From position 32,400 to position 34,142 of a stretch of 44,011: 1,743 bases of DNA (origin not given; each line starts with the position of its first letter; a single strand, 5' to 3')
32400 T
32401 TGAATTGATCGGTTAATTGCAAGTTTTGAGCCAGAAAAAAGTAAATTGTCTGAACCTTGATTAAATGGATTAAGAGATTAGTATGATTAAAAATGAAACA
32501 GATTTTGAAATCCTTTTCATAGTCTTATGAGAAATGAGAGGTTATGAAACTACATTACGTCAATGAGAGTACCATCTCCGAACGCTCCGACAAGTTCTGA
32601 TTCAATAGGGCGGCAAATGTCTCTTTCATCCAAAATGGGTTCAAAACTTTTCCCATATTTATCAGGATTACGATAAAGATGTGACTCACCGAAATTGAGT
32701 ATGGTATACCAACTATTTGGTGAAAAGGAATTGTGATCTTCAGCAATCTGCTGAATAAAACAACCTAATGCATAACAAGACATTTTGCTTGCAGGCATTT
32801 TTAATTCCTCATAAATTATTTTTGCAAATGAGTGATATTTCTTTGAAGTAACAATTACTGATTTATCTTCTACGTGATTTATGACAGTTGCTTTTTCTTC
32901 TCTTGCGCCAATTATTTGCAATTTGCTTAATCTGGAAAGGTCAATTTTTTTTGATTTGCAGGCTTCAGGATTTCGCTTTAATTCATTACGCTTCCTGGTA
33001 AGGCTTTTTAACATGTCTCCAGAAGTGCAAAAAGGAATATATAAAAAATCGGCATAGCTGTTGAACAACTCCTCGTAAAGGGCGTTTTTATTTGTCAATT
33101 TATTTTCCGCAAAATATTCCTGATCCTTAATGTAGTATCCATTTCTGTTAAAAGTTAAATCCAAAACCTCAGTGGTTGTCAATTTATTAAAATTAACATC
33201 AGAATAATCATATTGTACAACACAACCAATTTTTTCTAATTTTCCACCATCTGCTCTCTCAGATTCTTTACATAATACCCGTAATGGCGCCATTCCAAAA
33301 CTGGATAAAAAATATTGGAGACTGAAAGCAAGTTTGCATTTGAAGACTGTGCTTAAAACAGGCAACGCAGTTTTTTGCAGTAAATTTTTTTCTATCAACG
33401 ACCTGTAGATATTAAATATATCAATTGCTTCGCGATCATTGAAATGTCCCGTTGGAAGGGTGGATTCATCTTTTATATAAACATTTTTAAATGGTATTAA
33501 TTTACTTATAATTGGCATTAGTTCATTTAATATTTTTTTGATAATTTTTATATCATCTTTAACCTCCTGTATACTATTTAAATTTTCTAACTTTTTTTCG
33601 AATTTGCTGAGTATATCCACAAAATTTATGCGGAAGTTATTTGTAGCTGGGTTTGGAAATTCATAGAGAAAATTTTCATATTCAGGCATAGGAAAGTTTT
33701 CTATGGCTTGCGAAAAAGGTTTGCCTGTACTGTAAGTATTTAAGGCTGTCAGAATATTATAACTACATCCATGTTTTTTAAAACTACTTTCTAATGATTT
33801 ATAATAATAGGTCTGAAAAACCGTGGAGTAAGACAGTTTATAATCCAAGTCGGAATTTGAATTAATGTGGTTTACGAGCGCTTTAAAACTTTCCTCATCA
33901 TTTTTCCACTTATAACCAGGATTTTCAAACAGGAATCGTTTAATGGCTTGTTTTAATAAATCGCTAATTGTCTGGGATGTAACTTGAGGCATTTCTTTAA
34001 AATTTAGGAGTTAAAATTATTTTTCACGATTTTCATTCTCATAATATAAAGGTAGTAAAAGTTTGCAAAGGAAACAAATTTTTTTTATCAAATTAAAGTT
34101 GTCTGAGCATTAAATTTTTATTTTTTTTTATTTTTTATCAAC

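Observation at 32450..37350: AT-rich accessory core with no mobility genes, inserted between ruvA and conserved genes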

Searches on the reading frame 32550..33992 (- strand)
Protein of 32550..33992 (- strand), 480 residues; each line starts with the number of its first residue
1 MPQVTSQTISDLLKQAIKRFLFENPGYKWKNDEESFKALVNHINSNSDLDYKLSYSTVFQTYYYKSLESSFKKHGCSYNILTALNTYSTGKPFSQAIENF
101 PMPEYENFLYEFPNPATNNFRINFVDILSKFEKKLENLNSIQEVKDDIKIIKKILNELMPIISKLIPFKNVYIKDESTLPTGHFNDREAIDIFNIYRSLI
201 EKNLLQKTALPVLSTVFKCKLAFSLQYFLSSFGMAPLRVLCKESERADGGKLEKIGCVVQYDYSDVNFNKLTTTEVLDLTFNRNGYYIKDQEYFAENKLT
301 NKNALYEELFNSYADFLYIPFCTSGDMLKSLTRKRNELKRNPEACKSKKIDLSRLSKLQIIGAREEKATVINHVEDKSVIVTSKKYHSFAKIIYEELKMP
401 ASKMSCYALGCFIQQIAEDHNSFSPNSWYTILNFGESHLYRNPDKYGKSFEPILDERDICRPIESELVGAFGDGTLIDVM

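Call 3: search_protein_families(library=pfam, proteins=[window:32550-33992:-], max_evalue=1)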
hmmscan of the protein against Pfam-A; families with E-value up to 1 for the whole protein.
window:32550-33992:- (480 aa): 4 families
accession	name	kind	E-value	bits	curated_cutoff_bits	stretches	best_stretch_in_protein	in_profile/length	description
PF20849.2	TelK_muzzle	-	0.0036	17.8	27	0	373-404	3-34/118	Protelomerase, muzzle domain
PF14684.11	Tricorn_C1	-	0.068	13.5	24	1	21-54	21-55/59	Tricorn protease C1 domain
PF06666.16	DUF1173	-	0.16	11.2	25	1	313-402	177-268/386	Protein of unknown function (DUF1173)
PF00291.31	PALP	-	0.19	11.5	35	1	163-241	17-85/295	Pyridoxal-phosphate dependent enzyme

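Call 6: search_protein_families(library=padloc, proteins=[window:32550-33992:-], max_evalue=1)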
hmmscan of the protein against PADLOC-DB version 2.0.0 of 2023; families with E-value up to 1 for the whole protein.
window:32550-33992:- (480 aa): 1 family
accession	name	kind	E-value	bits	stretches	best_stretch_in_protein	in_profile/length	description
PDLC01339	Csm3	-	0.58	9.2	1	30-159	32-151/163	"CAS-III-A,CAS-III-D; effector_G7"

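Call 7: search_protein_families(library=ncbifam, proteins=[window:32550-33992:-], max_evalue=1)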
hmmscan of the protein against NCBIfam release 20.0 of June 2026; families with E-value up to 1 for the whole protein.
window:32550-33992:- (480 aa): 2 families
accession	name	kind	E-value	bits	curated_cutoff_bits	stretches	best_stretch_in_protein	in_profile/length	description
NF004170.0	PRK05638.1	equivalog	0.0011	17.6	421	1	128-189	36-100/442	threonine synthase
NF006050.0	PRK08197.1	equivalog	0.19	10.5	303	1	162-188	89-115/406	threonine synthase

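Call 8: search_protein_families(library=phrogs, proteins=[window:32550-33992:-], max_evalue=1)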
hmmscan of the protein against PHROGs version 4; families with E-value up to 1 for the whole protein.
window:32550-33992:- (480 aa): 2 families
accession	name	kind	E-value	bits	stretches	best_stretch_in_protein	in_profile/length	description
phrog_21404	-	unknown function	0.026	16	1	251-315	9-74/101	-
phrog_13967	-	unknown function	0.18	13.1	0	104-138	37-71/97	-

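Call 9: find_encoding_contigs(protein=window:32550-33992:-, flank=10000, max_places=10)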
Protein window:32550-33992:- (480 aa): no gene with exactly this product is on record in the collection.

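Call 12: find_homologous_proteins(query=window:32550-33992:-, max_evalue=0.001)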
Query window:32550-33992:- (480 aa): 1 proteins with E <= 0.001 among 7696 candidates.
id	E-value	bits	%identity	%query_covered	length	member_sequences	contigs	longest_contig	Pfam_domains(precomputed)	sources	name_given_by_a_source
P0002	0.0e+0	1082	100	100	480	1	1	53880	-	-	-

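Call 17: search_solved_structures(query=window:32550-33992:-, max_evalue=10, show_alignments=3)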
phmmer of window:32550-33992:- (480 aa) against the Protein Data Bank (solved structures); distinct sequences matched with E-value up to 10: 0.

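Call 32: predict_structure(protein=window:32550-33992:-)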
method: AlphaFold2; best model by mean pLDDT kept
length: 480 residues; sequences in the alignment: 1
mean_pLDDT: 36.1   pTM: 0.23
mean pLDDT of the five models: 36.1, 32.1, 31.5, 31.1, 29.3
residues with pLDDT >= 90: 0; 70-90: 19; 50-70: 39; < 50: 422
segments of 3 or more residues with pLDDT < 50: 1-7, 66-480
pLDDT, mean of each block of 10 residues (from residue 1): 45 65 70 66 65 56 48 39 40 36 33 33 39 42 40 41 32 25 31 36 34 34 36 32 33 32 29 25 26 29 33 27 28 35 32 28 28 29 31 33 32 31 29 28 33 31 28 25
secondary structure, 60 per line:
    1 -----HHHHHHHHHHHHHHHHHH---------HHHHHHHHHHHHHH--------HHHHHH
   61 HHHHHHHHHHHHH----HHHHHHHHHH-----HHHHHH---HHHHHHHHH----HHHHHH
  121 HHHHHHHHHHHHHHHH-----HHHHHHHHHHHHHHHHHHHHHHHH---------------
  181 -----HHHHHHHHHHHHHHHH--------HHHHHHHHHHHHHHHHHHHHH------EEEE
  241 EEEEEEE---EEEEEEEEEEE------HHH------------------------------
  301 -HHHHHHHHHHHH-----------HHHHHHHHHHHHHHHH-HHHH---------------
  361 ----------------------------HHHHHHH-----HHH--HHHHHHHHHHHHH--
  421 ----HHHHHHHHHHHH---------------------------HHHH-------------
elements in order: H6-23 H33-46 H55-73 H78-87 H93-98 H102-110 H115-136 H142-165 H186-201 H210-230 E237-247 E251-261 H302-313 H325-340 H342-345 H389-395 H406-418 H425-436 H464-467
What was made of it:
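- On PALP (fold-type-II PLP-dependent enzymes, PF00291): The structure models were unusable (call 32).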

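Call 41: search_protein_representatives(protein=window:32550-33992:-)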
Query: 480 residues. Proteins with E-value up to 0.001 (for the whole library): 77; up to 1e-10: 10; up to 1e-30: 3. The best 77 are listed.
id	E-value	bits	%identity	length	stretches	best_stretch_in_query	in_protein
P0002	0.0e+00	1081.9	100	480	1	1-480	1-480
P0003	3.0e-47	177.9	38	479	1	146-441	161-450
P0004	1.0e-40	156.4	36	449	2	165-438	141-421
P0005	4.2e-28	114.8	34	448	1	1-440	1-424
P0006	1.3e-20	90.1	31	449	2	164-363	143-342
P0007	4.7e-14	68.5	29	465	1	34-366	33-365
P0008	9.3e-14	67.5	32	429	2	163-333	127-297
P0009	4.2e-11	58.8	32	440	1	164-368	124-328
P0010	6.9e-11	58.1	34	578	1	163-331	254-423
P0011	8.5e-11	57.8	32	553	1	169-366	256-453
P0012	1.1e-10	57.4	32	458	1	167-331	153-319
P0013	1.2e-10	57.3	34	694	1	167-331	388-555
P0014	1.4e-10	57.1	34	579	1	169-342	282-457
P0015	2.2e-10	56.4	30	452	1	164-365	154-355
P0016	2.3e-10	56.4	29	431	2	168-368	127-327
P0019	1.1e-09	54.1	33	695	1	169-339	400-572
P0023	4.1e-09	52.2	35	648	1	103-329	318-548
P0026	1.9e-08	50.0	35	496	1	164-333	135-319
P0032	1.3e-07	47.3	34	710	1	167-329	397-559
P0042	1.3e-06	44.0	27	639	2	167-329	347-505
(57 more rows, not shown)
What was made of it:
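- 32550..33992 (-): P1, 480 aa, cytoplasmic. A conserved N-terminal helical domain of about 100 aa of unknown type is followed by a fold-type-II PLP (PALP) domain. That domain lacks the Schiff-base lysine (N185) and other family-conserved residues. 77 homologues at E<=1e-3, best 3e-47 (call 41).
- On PALP (fold-type-II PLP-dependent enzymes, PF00291): phmmer finds 77 hits at E<=1e-3 (call 41).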

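Call 43: search_protein_families(library=pfam, alignment_id=A1, max_evalue=0.001)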
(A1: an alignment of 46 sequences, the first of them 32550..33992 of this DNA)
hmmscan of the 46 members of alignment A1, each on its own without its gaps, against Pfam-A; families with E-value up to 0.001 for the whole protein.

A. member 1, window:32550-33992:- (480 aa): 0 families

B. families by the number of members that match (of 46 scanned): 3 families
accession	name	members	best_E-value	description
PF00291.31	PALP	42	2.2e-24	Pyridoxal-phosphate dependent enzyme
PF13676.11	TIR_2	5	4.2e-14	TIR domain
PF00589.27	Phage_integrase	1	6.3e-06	Phage integrase family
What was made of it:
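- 32550..33992 (-): 42 of 46 aligned members hit Pfam PALP (call 43).
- On PALP (fold-type-II PLP-dependent enzymes, PF00291): 42 of the 46 aligned members hit PALP, best E=2.2e-24 (call 43).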

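Call 48: search_protein_families(library=padloc, proteins=[P0003, P0004, P0005, P0026, P0007, P0010, P0013, P0019, P0023, P0032], max_evalue=0.01)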
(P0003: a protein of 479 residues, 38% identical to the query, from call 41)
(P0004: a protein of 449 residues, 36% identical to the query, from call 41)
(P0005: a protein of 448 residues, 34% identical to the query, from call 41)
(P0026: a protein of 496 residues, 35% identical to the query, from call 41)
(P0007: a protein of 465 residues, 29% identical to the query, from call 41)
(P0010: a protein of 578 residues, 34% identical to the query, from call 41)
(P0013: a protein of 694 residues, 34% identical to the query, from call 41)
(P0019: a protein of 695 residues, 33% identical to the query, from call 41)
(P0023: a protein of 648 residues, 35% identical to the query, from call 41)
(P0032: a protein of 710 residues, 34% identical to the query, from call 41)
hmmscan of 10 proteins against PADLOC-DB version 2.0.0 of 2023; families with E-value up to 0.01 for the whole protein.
P0003 (479 aa): 0 families

P0004 (449 aa): 0 families

P0005 (448 aa): 0 families

P0026 (496 aa): 0 families

P0007 (465 aa): 0 families

P0010 (578 aa): 0 families

P0013 (694 aa): 0 families

P0019 (695 aa): 0 families

P0023 (648 aa): 0 families

P0032 (710 aa): 1 family
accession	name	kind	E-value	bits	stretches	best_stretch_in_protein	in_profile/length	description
PDLC03679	HEase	-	0.001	16.9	0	238-335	76-173/257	homing endonuclease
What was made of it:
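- On Known anti-phage defence systems (PADLOC-DB 2.0): Nothing significant for P1-P5 (call 6) or for ten family members (call 48).
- Closest known: TIR-domain conflict and defence proteins. Different: No known TIR system in PADLOC contains this PALP domain (call 48).
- Nothing matches PADLOC (calls 6, 48), and the window's own neighbours are housekeeping genes. No PADLOC hit for any protein (calls 6, 48).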

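Call 49: search_protein_families(library=ncbifam, proteins=[P0003, P0004, P0005, P0026, P0007, P0010, P0013, P0019, P0023, P0032], max_evalue=0.01)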
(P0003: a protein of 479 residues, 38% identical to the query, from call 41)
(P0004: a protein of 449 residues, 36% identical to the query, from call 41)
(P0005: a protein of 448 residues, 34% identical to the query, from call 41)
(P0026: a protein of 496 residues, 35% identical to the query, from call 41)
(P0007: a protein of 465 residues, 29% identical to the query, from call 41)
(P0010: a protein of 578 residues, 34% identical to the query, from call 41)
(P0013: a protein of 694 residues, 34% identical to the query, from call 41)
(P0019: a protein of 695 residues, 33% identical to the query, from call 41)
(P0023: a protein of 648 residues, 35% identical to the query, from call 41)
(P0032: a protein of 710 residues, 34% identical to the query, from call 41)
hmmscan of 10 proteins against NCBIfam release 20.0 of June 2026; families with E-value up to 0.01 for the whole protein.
P0003 (479 aa): 0 families

P0004 (449 aa): 0 families

P0005 (448 aa): 0 families

P0026 (496 aa): 0 families

P0007 (465 aa): 3 families
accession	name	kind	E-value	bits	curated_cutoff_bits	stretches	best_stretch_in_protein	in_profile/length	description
NF004996.0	PRK06381.1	equivalog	2.8e-06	26.6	266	1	162-326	26-179/319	threonine synthase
NF004170.0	PRK05638.1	equivalog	5.6e-05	21.9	421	1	166-462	79-354/442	threonine synthase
TIGR01138.1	cysM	equivalog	0.0019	17.8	394.2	1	165-265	21-112/290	cysteine synthase B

P0010 (578 aa): 6 families
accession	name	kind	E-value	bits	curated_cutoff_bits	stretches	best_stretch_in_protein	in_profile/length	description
NF004170.0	PRK05638.1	equivalog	3.5e-07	29.1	421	1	262-287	81-105/442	threonine synthase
NF006205.0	PRK08329.1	equivalog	8.4e-05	21.7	358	1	261-428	72-226/347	threonine synthase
TIGR01138.1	cysM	equivalog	0.0023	17.5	394.2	1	261-287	23-49/290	cysteine synthase B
TIGR01136.1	cysKM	subfamily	0.0032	16.9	344.15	1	261-287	21-47/299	cysteine synthase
NF004996.0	PRK06381.1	equivalog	0.0033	16.5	266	1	259-285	29-55/319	threonine synthase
NF006050.0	PRK08197.1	equivalog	0.0033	16.2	303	0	258-284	93-119/406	threonine synthase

P0013 (694 aa): 4 families
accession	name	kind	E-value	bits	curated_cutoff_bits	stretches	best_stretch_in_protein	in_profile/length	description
NF004170.0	PRK05638.1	equivalog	2.7e-05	22.9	421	1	390-688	80-354/442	threonine synthase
NF004996.0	PRK06381.1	equivalog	8.8e-05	21.7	266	1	388-414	29-55/319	threonine synthase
NF006205.0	PRK08329.1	equivalog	0.0045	16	358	0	390-555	72-221/347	threonine synthase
NF006050.0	PRK08197.1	equivalog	0.0083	14.9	303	0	389-419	95-125/406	threonine synthase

P0019 (695 aa): 1 family
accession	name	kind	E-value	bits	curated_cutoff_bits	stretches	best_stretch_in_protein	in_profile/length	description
NF004170.0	PRK05638.1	equivalog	6.9e-05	21.6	421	1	398-567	78-232/442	threonine synthase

P0023 (648 aa): 2 families
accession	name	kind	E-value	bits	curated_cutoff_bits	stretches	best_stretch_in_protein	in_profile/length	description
NF004996.0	PRK06381.1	equivalog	1.1e-09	37.7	266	1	384-545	29-178/319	threonine synthase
NF006205.0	PRK08329.1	equivalog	6.9e-07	28.6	358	1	369-554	56-225/347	threonine synthase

P0032 (710 aa): 4 families
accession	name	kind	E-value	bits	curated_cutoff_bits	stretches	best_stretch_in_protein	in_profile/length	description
NF006205.0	PRK08329.1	equivalog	2.3e-05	23.6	358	1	399-563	72-223/347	threonine synthase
NF004996.0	PRK06381.1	equivalog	8.9e-05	21.6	266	1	397-559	29-181/319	threonine synthase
NF004170.0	PRK05638.1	equivalog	0.00013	20.7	421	1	399-691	80-354/442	threonine synthase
NF006050.0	PRK08197.1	equivalog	0.004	15.9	303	0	397-428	94-125/406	threonine synthase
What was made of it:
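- Closest known: Fold-type-II PLP enzymes. Different: The whole family is far from any curated enzyme family: all scores are well below the NCBIfam cut-offs (call 49).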

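Call 52: find_homologous_proteins(query=A2, max_evalue=0.001)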
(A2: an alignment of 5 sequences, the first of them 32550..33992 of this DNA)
Query A2 (5 sequences) (480 aa, profile of the alignment): 2 proteins with E <= 0.001 among 8000 candidates.
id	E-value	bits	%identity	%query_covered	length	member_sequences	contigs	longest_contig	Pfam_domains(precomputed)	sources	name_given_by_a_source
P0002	6.8e-185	633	100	100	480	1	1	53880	-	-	-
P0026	6.1e-148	512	30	39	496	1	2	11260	-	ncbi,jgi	ncbi:MAG: hypothetical protein RL092_1406 [Bacteroidota bacterium]|jgi:hypothetical protein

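Call 53: find_encoding_contigs(protein=P0026, flank=10000, max_places=6)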
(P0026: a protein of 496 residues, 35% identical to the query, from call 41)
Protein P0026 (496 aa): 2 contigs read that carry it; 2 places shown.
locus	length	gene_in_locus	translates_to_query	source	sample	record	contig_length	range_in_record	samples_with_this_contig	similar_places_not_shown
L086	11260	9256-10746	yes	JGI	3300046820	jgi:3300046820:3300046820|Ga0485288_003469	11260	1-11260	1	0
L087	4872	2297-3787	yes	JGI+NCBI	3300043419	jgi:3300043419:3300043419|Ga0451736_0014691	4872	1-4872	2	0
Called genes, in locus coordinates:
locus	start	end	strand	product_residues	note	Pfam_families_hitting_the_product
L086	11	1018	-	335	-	-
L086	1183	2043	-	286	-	-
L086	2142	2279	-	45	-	-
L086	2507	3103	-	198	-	PF08843:AbiEii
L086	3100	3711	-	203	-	PF19570:DUF6088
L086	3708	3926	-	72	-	-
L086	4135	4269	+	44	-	-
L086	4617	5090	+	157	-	-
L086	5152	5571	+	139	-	-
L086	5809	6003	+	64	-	-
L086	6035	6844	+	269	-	-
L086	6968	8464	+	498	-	-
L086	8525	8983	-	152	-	-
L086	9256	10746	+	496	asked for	-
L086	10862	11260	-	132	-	?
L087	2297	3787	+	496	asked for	-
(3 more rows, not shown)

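Call 54: find_encoding_contigs(protein=P0003, flank=10000, max_places=6)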
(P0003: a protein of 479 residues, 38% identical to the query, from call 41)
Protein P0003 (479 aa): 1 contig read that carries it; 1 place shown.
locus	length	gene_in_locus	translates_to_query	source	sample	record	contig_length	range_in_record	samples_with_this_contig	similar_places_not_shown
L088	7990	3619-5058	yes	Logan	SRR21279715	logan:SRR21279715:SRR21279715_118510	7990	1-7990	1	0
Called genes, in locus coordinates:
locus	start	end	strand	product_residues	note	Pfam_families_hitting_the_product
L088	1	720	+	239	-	?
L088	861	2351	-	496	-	PF05226:CHASE2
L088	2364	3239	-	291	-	-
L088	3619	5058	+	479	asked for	-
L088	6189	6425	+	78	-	PF01541:GIY-YIG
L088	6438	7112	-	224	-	PF00849:PseudoU_synth_2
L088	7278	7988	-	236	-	?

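Call 55: find_encoding_contigs(protein=P0004, flank=10000, max_places=6)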
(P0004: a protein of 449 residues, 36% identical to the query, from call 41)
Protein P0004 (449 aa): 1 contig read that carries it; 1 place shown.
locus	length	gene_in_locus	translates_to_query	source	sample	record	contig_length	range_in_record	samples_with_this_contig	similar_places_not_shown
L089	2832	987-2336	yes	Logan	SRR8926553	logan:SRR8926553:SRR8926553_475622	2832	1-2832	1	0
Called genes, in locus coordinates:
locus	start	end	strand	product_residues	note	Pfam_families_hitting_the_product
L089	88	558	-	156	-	-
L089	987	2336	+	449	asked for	-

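Call 56: find_encoding_contigs(protein=P0005, flank=10000, max_places=6)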
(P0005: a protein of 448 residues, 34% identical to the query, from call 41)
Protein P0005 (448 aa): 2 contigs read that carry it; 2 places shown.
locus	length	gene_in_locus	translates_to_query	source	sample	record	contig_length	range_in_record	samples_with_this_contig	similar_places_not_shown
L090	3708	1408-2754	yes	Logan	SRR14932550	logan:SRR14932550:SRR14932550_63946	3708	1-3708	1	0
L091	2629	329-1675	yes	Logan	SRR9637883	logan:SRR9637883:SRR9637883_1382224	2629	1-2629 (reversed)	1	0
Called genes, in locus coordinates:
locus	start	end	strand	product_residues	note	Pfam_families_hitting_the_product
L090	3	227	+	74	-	?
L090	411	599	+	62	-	-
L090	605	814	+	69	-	-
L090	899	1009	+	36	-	-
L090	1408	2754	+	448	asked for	-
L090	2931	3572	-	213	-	-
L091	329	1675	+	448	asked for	-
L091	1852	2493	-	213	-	-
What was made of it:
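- Contigs for the other two are too short to judge (calls 55, 56).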
